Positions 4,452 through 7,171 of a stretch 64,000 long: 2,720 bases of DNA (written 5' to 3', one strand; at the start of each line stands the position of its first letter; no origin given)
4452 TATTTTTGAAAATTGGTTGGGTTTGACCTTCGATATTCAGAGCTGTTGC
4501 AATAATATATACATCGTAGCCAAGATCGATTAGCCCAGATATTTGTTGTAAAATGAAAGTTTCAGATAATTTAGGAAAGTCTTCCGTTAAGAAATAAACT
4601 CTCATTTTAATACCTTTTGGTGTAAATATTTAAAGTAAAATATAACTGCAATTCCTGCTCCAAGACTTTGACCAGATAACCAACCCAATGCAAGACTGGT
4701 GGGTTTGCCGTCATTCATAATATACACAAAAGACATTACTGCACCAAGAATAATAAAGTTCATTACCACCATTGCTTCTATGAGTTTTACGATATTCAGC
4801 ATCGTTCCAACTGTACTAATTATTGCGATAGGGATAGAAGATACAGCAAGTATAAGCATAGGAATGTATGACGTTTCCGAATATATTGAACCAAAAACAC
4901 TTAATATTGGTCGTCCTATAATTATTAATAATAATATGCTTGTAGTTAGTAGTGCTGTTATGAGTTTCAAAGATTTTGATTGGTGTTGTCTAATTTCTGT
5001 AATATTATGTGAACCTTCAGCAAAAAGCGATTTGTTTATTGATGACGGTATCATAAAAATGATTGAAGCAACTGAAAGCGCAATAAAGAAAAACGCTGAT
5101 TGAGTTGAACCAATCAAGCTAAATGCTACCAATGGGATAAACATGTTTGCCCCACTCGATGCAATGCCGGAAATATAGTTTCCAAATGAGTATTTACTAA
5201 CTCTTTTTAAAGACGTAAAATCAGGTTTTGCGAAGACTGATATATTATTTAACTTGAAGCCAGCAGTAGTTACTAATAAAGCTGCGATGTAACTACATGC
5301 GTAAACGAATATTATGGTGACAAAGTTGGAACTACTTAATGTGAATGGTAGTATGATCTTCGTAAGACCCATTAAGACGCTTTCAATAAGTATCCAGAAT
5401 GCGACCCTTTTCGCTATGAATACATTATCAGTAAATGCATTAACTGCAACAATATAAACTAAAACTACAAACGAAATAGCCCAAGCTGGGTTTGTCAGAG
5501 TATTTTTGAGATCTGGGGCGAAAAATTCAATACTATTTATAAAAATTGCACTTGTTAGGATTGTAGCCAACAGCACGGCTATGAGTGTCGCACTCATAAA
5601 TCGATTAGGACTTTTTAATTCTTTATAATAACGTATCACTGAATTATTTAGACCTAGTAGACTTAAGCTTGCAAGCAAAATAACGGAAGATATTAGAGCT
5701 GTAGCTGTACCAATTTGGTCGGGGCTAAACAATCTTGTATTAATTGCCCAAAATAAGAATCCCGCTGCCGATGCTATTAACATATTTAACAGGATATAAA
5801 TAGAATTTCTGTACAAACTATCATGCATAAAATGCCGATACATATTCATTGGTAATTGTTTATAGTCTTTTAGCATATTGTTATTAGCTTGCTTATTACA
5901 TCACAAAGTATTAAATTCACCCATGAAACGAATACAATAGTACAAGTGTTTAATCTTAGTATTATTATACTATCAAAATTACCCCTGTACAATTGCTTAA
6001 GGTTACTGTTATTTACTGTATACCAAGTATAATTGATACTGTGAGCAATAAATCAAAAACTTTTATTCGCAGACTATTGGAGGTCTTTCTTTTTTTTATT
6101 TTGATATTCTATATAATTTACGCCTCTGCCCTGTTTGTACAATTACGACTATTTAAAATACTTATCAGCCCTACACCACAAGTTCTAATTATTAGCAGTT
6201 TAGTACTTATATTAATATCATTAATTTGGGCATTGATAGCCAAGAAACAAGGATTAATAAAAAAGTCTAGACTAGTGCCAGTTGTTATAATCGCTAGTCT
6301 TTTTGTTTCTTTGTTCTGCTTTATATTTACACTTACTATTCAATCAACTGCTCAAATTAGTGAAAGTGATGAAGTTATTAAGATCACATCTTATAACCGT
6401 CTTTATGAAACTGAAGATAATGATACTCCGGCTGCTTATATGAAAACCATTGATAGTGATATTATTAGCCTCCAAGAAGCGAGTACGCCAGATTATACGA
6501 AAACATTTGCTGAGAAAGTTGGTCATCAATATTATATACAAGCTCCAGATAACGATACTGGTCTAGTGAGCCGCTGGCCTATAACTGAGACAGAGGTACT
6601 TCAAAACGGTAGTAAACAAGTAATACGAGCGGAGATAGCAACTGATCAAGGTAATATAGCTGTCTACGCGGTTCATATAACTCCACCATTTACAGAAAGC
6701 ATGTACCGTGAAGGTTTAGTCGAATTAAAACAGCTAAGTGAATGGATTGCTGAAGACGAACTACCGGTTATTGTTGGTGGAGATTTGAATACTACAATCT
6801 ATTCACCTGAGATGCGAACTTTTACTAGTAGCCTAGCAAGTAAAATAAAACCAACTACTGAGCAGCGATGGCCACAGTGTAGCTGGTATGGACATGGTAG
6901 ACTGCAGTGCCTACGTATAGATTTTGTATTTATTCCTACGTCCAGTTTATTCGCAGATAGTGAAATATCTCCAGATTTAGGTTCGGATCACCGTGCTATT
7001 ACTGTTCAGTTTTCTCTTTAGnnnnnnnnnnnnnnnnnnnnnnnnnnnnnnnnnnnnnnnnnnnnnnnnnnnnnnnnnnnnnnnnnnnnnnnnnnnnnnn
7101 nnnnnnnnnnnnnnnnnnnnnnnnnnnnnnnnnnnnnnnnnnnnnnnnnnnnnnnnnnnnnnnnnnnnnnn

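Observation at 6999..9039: Exosortase/archaeosortase-family enzyme with two tandem VPEIG-CTERM cargo genes in a probable CPR bacterium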

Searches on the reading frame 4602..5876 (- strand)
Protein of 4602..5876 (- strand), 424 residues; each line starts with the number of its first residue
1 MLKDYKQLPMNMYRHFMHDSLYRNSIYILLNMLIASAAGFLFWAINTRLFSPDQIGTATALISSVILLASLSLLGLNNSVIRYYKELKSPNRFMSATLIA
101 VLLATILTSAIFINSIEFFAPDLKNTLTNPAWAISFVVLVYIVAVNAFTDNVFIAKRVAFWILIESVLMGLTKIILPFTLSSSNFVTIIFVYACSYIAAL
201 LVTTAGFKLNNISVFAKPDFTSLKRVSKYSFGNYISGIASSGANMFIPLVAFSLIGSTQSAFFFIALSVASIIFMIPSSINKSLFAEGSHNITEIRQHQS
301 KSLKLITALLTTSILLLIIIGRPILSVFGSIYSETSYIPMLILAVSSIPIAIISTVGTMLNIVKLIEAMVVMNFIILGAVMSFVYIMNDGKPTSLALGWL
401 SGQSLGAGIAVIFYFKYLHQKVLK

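Call 14: search_protein_families(library=pfam, proteins=[window:4602-5876:-], max_evalue=0.001)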
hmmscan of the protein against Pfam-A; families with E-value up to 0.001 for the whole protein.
window:4602-5876:- (424 aa): 1 family
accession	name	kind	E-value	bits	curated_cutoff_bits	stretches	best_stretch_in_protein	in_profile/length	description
PF01943.22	Polysacc_synt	-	2.6e-06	27.5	28.2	1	22-284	2-266/274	Polysaccharide biosynthesis protein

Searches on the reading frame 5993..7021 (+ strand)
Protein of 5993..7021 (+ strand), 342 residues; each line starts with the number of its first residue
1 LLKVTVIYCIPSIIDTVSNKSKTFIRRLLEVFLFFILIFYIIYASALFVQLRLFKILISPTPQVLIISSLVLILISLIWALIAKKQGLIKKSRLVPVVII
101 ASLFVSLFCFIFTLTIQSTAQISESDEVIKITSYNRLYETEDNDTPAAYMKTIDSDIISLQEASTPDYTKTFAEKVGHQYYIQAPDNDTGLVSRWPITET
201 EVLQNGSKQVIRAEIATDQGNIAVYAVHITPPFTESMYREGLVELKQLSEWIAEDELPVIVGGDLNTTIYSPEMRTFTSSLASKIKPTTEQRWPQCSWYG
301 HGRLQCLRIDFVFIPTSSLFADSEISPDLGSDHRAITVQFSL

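Call 14: search_protein_families(library=pfam, proteins=[window:5993-7021:+], max_evalue=0.001)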
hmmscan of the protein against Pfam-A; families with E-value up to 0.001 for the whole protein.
window:5993-7021:+ (342 aa): 1 family
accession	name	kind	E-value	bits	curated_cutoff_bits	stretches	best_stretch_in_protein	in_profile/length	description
PF03372.29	Exo_endo_phos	-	3.3e-15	56.9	24.5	1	148-333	24-225/225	Endonuclease/Exonuclease/phosphatase family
